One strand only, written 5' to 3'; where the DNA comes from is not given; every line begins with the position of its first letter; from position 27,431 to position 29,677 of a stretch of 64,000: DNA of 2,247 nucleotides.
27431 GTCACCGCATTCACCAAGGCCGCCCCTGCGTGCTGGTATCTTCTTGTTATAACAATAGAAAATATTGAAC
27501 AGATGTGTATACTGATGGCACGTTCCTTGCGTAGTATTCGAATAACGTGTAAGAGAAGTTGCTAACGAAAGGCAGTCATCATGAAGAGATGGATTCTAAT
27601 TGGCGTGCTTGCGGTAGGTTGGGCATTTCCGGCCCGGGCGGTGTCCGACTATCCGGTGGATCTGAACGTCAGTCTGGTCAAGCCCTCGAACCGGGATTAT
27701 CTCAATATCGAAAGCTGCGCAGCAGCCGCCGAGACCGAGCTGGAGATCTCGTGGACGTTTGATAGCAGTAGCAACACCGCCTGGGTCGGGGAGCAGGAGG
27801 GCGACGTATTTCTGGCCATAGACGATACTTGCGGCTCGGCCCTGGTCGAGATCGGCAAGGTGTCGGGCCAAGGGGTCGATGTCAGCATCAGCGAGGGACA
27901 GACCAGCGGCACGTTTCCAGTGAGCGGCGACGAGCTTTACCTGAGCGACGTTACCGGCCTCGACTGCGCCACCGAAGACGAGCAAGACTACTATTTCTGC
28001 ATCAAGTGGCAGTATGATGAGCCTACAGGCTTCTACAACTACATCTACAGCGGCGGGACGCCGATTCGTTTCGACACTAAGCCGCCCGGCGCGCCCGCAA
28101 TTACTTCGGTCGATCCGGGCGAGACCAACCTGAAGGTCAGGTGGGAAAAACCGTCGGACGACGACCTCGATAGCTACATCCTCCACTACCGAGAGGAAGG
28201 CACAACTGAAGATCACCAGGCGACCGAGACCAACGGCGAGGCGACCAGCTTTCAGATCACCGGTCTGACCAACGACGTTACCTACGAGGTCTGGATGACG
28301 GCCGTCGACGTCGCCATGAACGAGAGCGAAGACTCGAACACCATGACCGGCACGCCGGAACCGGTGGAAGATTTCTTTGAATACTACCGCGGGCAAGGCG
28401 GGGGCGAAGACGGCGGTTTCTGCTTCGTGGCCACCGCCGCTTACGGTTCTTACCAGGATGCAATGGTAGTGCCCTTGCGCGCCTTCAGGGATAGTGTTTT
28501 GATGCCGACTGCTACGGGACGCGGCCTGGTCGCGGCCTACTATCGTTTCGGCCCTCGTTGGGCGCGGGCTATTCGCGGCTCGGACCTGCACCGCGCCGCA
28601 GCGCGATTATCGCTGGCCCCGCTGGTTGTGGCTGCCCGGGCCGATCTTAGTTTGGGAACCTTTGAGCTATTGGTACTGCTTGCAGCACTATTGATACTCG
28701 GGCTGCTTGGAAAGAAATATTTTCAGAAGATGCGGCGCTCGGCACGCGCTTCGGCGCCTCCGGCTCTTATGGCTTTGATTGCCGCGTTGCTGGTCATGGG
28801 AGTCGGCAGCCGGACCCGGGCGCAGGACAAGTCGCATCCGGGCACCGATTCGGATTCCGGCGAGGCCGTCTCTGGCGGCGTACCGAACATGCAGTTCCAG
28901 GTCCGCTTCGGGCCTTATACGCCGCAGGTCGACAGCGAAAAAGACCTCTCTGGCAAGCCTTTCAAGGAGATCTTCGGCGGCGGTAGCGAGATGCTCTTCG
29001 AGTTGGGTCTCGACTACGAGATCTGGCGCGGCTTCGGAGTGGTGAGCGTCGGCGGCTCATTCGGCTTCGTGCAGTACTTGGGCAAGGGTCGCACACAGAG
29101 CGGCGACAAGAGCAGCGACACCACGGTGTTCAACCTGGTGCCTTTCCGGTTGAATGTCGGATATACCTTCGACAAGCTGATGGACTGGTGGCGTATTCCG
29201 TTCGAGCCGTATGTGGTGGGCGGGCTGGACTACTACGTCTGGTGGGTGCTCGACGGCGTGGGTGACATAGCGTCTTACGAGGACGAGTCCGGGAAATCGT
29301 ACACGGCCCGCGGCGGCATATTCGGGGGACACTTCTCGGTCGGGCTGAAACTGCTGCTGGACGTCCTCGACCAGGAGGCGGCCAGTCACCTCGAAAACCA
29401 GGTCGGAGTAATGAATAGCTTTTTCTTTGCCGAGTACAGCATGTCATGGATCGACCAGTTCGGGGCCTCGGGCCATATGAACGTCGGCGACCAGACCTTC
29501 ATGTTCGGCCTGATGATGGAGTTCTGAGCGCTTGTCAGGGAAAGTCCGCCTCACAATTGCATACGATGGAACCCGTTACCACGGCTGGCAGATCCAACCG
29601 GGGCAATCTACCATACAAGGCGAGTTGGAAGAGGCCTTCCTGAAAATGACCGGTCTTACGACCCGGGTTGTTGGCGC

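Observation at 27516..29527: Second sigma-54 promoter upstream of an autotransporter-like protein carrying a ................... motif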

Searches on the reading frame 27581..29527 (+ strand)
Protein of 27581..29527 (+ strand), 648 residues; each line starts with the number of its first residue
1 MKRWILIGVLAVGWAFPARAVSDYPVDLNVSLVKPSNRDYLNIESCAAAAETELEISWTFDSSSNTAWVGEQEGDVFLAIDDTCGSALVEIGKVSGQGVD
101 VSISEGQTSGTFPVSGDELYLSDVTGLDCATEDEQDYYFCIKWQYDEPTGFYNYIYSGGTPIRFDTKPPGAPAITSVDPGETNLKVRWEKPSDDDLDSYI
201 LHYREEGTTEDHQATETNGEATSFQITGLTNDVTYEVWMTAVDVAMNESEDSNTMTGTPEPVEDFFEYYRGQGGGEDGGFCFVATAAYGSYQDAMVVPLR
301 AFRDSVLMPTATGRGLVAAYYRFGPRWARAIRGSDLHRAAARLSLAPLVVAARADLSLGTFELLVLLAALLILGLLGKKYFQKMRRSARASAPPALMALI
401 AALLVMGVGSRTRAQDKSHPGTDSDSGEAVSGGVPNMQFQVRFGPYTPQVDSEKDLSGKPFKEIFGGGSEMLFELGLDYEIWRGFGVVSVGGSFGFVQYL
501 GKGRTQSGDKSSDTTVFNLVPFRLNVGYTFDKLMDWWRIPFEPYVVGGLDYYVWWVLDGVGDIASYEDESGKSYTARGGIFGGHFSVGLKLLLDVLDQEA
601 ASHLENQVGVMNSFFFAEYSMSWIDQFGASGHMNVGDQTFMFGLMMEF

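Call 5: search_protein_families(library=pfam, proteins=[window:27581-29527:+], max_evalue=1)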
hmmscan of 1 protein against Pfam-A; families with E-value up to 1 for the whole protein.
window:27581-29527:+ (648 aa): 7 families
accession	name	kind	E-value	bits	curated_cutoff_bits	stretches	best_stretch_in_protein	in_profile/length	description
PF00041.27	fn3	-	3.9e-10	40.2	25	1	174-252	6-78/84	Fibronectin type III domain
PF16323.11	DUF4959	-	0.00032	21.4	32.9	1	161-251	11-99/106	Domain of unknown function (DUF4959)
PF25059.1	FN3_DSCAM-DSCAML_C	-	0.0036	18.1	39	1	196-258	20-81/89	DSCAM/DSCAML C-terminal Fn3-like domain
PF16461.11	Phage_TTP_12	-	0.0078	16.6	26.1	1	177-245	58-127/135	Lambda phage tail tube protein, TTP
PF16656.11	Pur_ac_phosph_N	-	0.068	14.2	30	1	174-242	6-81/93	Purple acid Phosphatase, N-terminal domain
PF19077.6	Big_13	-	0.2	12.6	27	1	203-253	47-95/102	Bacterial Ig-like domain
PF19747.4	DUF6234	-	0.48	11.3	27.5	0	395-421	82-109/129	Family of unknown function (DUF6234)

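Call 6: search_protein_families(library=ncbifam, proteins=[window:27581-29527:+], max_evalue=1)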
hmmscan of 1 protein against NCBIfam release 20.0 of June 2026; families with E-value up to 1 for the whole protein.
window:27581-29527:+ (648 aa): 6 families
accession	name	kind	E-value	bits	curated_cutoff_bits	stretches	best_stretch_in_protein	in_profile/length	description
NF040596.1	MXAN_2562_fam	subfamily_domain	4.9e-57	192.9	100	1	437-648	2-208/208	MXAN_2562 family outer membrane beta-barrel protein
NF045522.1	MXAN_2561_fam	equivalog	1.5e-36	126.5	150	1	51-285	44-283/304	MXAN_2561 family MXYO-CTERM-anchored protein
NF041770.1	CFI_box_CTERM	domain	2.3e-21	75.3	40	1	281-349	1-69/69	CFI-box-CTERM domain-containing protein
NF053801.1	OM_Bd0486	exception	5.7e-06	25.7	370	1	442-620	164-332/356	Bd0486 family outer membrane beta-barrel protein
NF041611.1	exoglucan_CbhB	equivalog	0.001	17.2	1950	1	152-258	689-789/997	exoglucanase CbhB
NF058595.1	invert_tail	domain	0.021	15.2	37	1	362-423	25-87/113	lipo-invert putative C-terminal anchoring domain-containing protein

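Call 10: find_homologous_proteins(query=window:27581-29527:+, max_evalue=0.00001)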
Query window:27581-29527:+ (648 aa): 80 proteins with E <= 0.00001 among 8000 candidates.
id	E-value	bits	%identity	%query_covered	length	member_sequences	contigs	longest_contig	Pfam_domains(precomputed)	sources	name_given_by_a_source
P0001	0.0e+0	1363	92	100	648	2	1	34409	PF00041.28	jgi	jgi:hypothetical protein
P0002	0.0e+0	1217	80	100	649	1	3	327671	PF00041.28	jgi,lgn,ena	-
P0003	1.2e-271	921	63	100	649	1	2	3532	PF00041.28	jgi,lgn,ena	-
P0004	1.4e-251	855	60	97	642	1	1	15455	PF00041.28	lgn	-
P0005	2.7e-251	854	59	100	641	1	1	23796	PF00041.28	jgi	jgi:fibronectin type III domain protein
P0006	1.4e-250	851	67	35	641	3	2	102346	PF00041.28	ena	-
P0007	5.8e-233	793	56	100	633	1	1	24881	PF00041.28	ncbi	-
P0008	2.8e-223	761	54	100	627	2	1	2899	PF00041.28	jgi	jgi:hypothetical protein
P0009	2.6e-222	758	54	100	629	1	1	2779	PF00041.28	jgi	jgi:hypothetical protein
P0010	1.0e-218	746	54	100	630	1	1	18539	PF00041.28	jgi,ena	-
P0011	2.3e-218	745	52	100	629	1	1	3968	PF00041.28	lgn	-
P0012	6.9e-218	743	54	100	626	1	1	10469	PF00041.28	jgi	-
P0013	3.5e-215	734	54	100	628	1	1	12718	PF00041.28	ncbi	-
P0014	4.8e-214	731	53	100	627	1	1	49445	PF00041.28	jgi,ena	-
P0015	2.8e-213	728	54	97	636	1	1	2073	PF00041.28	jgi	jgi:hypothetical protein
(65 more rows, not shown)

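Call 22: find_related_loci(query=A1, collection=genome_contigs, flank=4000)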
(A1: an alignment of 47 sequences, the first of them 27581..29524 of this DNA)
Query A1 (648 aa) in genome_contigs; peptide patterns used: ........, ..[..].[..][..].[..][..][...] (x = any residue, [..] = any of these).
128 stretches matched a pattern; 75 encode a relative of the query (tblastn E <= 1e-3); 75 distinct loci.
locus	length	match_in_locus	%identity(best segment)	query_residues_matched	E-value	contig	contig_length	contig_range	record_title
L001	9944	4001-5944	81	1-648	0e+0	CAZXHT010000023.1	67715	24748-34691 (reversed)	MAG TPA_asm: uncultured Myxococcales bacterium isolate binchicken_co100_415 genome assembly, contig: NODE_533_length_677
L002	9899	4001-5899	56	1-648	0e+0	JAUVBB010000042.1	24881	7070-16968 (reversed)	MAG: Deltaproteobacteria bacterium isolate CSMAG_234 CSMAG_234_k127_17326646_length_24881_cov_63.0000, whole genome shot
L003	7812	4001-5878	49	1-648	0e+0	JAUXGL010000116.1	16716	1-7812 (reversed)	MAG: Deltaproteobacteria bacterium isolate CSMAG_2928 CSMAG_2928_k117_151812_length_16716_cov_15.9901, whole genome shot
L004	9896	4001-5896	49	26-648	0e+0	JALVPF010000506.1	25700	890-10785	MAG: Myxococcales bacterium isolate A3_metabat1_scaf2bin.099 A3_NODE_694_length_25700_cov_2.189810, whole genome shotgun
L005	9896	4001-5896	51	17-648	0e+0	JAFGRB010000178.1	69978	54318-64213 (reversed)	MAG: Deltaproteobacteria bacterium isolate Zod_Metabat.807 k87_4518018, whole genome shotgun sequence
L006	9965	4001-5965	49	1-648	3e-177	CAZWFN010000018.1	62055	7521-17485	MAG TPA_asm: uncultured Myxococcales bacterium isolate SRP332253_co1_126 genome assembly, contig: NODE_469_length_62055_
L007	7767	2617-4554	47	6-648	8e-174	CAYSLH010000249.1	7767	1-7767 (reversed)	MAG TPA_asm: uncultured Myxococcales bacterium isolate SRP163575_co1_108 genome assembly, contig: NODE_20559_length_7767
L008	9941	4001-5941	47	6-648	2e-173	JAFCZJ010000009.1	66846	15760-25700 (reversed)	MAG: Deltaproteobacteria bacterium isolate AB_03_Bin_195 AB_03_Bin_195_scaffold_40, whole genome shotgun sequence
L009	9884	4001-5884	45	5-648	8e-167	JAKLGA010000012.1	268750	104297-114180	MAG: Myxococcota bacterium isolate RA.bin29 RA.bin29_12, whole genome shotgun sequence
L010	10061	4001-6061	40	5-648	9e-151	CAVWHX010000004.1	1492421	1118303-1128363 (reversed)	MAG: uncultured delta proteobacterium isolate MFD01476.bin.2.53 genome assembly, contig: contig_46447, whole genome shot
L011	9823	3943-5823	44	3-648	3e-154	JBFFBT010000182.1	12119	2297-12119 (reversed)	MAG: Myxococcota bacterium isolate Mix_mud12.2021.10.11 k141_1165080_length_12119_cov_7.9953, whole genome shotgun seque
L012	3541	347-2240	56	1-648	0e+0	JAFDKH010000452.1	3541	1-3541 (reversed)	MAG: Deltaproteobacteria bacterium isolate Meg22_46_Bin_104 Meg22_46_Bin_104_scaffold_296530, whole genome shotgun seque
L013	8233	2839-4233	42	162-648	7e-96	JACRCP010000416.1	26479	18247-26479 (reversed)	MAG: Deltaproteobacteria bacterium isolate NC_groundwater_1649_Pr3_B-0.1um_64_26 SR-2_scaffold_141_4174424, whole genome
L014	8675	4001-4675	64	425-648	2e-90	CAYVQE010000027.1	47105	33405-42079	MAG TPA_asm: uncultured Myxococcales bacterium isolate SRP141376_co4_87 genome assembly, contig: NODE_1362_length_47105_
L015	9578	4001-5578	34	157-648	3e-79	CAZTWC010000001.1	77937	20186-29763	MAG TPA_asm: uncultured Myxococcia bacterium isolate SRP200020_co3_330 genome assembly, contig: NODE_378_length_77937_co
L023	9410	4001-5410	31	162-648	6e-54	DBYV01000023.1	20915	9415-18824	MAG TPA_asm: bacterium UBP6_UBA1177 isolate UBA1177 UBA1177_contig_2593, whole genome shotgun sequence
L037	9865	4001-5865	40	26-648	4e-48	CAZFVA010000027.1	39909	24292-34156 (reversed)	MAG TPA_asm: uncultured Anaeromyxobacteraceae bacterium isolate SRP272421_co1_546 genome assembly, contig: NODE_1882_len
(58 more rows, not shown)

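Call 31: predict_structure(alignment_id=A1)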
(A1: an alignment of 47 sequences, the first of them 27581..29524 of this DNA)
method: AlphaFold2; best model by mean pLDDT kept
length: 648 residues; sequences in the alignment: 47
mean_pLDDT: 85.1   pTM: 0.62
mean pLDDT of the five models: 85.1, 84.7, 83.9, 83.4, 82.2
residues with pLDDT >= 90: 328; 70-90: 239; 50-70: 44; < 50: 37
segments of 3 or more residues with pLDDT < 50: 278-280, 390-394, 405-431
pLDDT, mean of each block of 10 residues (from residue 1): 69 61 89 93 95 95 78 94 92 79 92 90 92 95 88 92 96 96 95 96 97 97 95 97 97 96 90 69 75 79 81 78 78 85 86 83 81 83 64 53 46 34 40 78 94 88 89 96 92 96 89 93 96 90 96 89 84 83 95 85 84 94 74 87 95
secondary structure, 60 per line:
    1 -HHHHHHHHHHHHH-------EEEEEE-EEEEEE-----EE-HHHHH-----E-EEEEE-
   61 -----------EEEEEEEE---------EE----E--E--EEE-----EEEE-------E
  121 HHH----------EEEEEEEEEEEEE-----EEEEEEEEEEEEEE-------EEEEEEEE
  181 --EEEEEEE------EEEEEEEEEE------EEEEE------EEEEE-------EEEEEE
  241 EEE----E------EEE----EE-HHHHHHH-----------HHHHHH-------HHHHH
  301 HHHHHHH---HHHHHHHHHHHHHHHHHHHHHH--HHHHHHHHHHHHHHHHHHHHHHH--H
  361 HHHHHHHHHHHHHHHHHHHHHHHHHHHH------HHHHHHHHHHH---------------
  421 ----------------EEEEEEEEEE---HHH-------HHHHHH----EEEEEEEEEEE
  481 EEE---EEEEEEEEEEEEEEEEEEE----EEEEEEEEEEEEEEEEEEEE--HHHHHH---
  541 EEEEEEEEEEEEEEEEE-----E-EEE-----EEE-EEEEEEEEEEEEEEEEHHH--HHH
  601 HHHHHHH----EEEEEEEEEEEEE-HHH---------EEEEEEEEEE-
elements in order: H2-14 E22-27 E29-34 H43-47 E55-59 E72-79 E101-103 E109-112 E134-146 E152-165 E173-180 E183-189 E196-205 E212-216 E223-227 E235-243 E255-257 H265-271 H283-288 H296-307 H311-332 H335-357 H360-388 H395-405 E437-446 H460-465 E470-483 E487-505 E510-529 H532-537 E541-557 E565-567 E573-575 E577-592 H598-607 E612-624 E638-647

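Call 33: fold_search(model_id=the predicted structure, library=pdb)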
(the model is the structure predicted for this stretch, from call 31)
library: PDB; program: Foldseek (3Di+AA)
matches with E <= 10: 1523; with E <= 0.001: 734
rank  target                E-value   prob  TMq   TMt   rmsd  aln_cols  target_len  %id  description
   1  7y6e_A                1.1e-08  1.00  0.14  0.43  14.6       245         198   16  Crystal structure of sDscam FNIII23 domains, isoform Beta2v6 (released 2023-05-24)
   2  7u7n_C                1.1e-08  1.00  0.14  0.41  13.3       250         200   19  IL-27 quaternary receptor signaling complex (released 2022-05-25)
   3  7y6e_D                1.7e-08  1.00  0.14  0.43  14.7       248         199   16  Crystal structure of sDscam FNIII23 domains, isoform Beta2v6 (released 2023-05-24)
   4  5e53_A                2.5e-08  1.00  0.19  0.38   9.1       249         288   13  Crystal structure of chicken CNTN1 FN1-FN3 domains (released 2016-08-31)
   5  6tpv_A                3.5e-08  1.00  0.16  0.43   9.3       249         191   12  Crystal structures of FNIII domain one and two of the human leucocyte common antigen-related protein, LAR (released 2020-05-13)
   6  7y6e_C                4.3e-08  1.00  0.14  0.43  14.6       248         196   16  Crystal structure of sDscam FNIII23 domains, isoform Beta2v6 (released 2023-05-24)
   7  8d74_C                5.1e-08  1.00  0.14  0.40  13.2       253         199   15  Cryo-EM structure of human CNTF signaling complex: model containing the interaction core region (released 2023-03-29)
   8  2ibg_B                7.0e-08  1.00  0.14  0.41  16.9       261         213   18  Crystal Structure of Hedgehog Bound to the FNIII Domains of Ihog (released 2006-10-24)
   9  6tpv_B                7.4e-08  1.00  0.17  0.42   9.0       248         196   12  Crystal structures of FNIII domain one and two of the human leucocyte common antigen-related protein, LAR (released 2020-05-13)
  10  8bnq_A                7.4e-08  1.00  0.16  0.29  10.3       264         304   16  Crystal structure of the FnIII-tandem A84-A86 from the A-band of titin (released 2023-04-12)
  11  5n47_B                7.4e-08  1.00  0.12  0.36  12.4       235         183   15  Structure of Anticalin N7E in complex with the three-domain fragment Fn7B8 of human oncofetal fibronectin (released 2018-02-14)
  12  1bqu_B                8.6e-08  1.00  0.16  0.42  12.0       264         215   14  CYTOKYNE-BINDING REGION OF GP130 (released 1998-08-26)
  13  4bq9_A                9.1e-08  1.00  0.16  0.42  10.1       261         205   14  Crystal structure of the FN5 and FN6 domains of NEO1, form 1 (released 2013-06-12)
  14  7y6e_F                1.0e-07  1.00  0.13  0.41  14.5       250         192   16  Crystal structure of sDscam FNIII23 domains, isoform Beta2v6 (released 2023-05-24)
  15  6pok                  1.0e-07  1.00  0.15  0.39  10.1       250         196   14  Crystal structure of the Robo3 FN2-3 domains (released 2020-05-06)
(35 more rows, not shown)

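Call 60: search_protein_families(library=ncbifam, proteins=[L037:3866-5089:+, L037:5089-5865:+, L023:3512-5410:+, L015:3581-5578:+], max_evalue=0.001)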
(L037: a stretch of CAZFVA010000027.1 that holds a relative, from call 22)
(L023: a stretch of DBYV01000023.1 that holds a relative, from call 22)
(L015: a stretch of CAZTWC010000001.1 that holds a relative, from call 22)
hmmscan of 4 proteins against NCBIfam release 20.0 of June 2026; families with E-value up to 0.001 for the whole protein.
L037:3866-5089:+ (408 aa): 2 families
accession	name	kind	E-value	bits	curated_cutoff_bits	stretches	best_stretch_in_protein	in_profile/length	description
NF041770.1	CFI_box_CTERM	domain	1.1e-28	98.8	40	1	301-369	1-69/69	CFI-box-CTERM domain-containing protein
NF045522.1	MXAN_2561_fam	equivalog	1.4e-17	64.1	150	1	158-305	148-283/304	MXAN_2561 family MXYO-CTERM-anchored protein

L037:5089-5865:+ (259 aa): 2 families
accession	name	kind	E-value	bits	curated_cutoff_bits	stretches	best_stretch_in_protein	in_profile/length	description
NF040596.1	MXAN_2562_fam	subfamily_domain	5.4e-65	218.9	100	1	47-259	1-208/208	MXAN_2562 family outer membrane beta-barrel protein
NF053801.1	OM_Bd0486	exception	1.6e-09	37.4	370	1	59-258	171-355/356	Bd0486 family outer membrane beta-barrel protein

L023:3512-5410:+ (633 aa): 4 families
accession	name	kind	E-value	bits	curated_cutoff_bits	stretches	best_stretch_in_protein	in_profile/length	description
NF040596.1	MXAN_2562_fam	subfamily_domain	7.7e-32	110.6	100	1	447-633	10-208/208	MXAN_2562 family outer membrane beta-barrel protein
NF041770.1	CFI_box_CTERM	domain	1e-20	73.3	40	1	312-380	1-69/69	CFI-box-CTERM domain-containing protein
NF045522.1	MXAN_2561_fam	equivalog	2.3e-11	43.7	150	1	157-319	155-286/304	MXAN_2561 family MXYO-CTERM-anchored protein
NF053801.1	OM_Bd0486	exception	2.1e-06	27.1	370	1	497-604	224-334/356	Bd0486 family outer membrane beta-barrel protein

L015:3581-5578:+ (666 aa): 4 families
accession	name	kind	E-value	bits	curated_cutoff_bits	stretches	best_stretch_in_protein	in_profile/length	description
NF040596.1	MXAN_2562_fam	subfamily_domain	1.3e-66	224.2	100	1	445-666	1-208/208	MXAN_2562 family outer membrane beta-barrel protein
NF041770.1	CFI_box_CTERM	domain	8.7e-21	73.5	40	1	307-375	1-69/69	CFI-box-CTERM domain-containing protein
NF045522.1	MXAN_2561_fam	equivalog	1.6e-14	54.1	150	1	139-307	148-279/304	MXAN_2561 family MXYO-CTERM-anchored protein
NF053801.1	OM_Bd0486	exception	1.8e-09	37.3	370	1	473-662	178-352/356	Bd0486 family outer membrane beta-barrel protein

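Call 71: find_encoding_contigs(protein=window:27581-29527:+, flank=1000, max_places=3)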
Protein window:27581-29527:+ (648 aa): 1 contig read that carries it; 1 place shown.
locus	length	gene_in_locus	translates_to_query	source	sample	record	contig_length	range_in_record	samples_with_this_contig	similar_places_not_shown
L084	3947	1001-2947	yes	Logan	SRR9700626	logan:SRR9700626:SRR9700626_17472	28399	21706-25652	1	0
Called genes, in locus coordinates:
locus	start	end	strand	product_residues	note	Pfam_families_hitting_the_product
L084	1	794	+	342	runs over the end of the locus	PF01118:Semialdhyde_dh, PF02774:Semialdhyde_dhC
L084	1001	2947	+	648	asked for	PF00041:fn3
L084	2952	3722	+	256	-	PF01416:PseudoU_synth_1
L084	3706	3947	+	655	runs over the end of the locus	-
